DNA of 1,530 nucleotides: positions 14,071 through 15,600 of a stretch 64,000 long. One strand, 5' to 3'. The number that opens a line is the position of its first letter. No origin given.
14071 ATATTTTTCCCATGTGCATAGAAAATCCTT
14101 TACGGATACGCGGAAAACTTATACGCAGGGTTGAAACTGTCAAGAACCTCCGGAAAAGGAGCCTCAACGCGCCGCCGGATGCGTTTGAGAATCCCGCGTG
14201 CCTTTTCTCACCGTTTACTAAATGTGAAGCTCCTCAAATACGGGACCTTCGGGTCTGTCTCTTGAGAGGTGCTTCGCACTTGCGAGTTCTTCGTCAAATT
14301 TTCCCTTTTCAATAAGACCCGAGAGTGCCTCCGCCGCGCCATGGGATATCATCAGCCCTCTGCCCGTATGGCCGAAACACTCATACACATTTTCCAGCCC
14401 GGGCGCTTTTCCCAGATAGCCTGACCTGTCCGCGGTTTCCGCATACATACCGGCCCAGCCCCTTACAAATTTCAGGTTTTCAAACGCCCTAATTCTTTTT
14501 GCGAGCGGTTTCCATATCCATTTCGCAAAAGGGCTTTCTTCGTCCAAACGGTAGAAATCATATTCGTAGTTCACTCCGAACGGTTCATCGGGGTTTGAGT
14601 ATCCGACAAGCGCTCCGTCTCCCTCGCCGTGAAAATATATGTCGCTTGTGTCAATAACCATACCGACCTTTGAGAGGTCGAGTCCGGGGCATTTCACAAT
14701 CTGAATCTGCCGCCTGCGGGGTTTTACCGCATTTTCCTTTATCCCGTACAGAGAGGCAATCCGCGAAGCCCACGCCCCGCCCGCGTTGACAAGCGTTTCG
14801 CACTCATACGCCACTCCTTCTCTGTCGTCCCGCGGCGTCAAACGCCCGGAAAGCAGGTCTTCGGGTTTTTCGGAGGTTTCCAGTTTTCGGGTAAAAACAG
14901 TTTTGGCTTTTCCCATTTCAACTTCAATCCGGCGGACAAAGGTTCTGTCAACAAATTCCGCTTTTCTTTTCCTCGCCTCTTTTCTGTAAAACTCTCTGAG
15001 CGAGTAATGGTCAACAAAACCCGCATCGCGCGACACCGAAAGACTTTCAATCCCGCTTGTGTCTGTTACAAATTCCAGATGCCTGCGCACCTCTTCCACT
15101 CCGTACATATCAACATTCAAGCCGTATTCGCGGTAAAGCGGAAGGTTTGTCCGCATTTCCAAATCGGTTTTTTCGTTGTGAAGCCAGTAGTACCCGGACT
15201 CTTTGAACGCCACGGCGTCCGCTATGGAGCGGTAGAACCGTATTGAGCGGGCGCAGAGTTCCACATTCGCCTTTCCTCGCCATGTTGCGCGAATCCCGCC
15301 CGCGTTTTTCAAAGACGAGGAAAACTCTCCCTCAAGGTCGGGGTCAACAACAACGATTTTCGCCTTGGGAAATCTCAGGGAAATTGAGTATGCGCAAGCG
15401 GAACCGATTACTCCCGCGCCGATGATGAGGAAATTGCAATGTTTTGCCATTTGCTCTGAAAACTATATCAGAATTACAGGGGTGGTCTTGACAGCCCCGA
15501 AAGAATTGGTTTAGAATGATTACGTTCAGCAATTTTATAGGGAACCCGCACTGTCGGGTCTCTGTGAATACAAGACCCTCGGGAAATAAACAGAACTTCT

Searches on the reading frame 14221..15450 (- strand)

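Call 61: search_protein_families(library=pfam, proteins=[window:14221-15450:-], max_evalue=0.00001)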
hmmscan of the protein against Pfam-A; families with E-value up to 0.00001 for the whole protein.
window:14221-15450:- (410 aa): 1 family
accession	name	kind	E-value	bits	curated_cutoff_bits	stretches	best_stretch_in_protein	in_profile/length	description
PF01266.30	DAO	-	7.2e-43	147.9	27.9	1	8-377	3-351/353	FAD dependent oxidoreductase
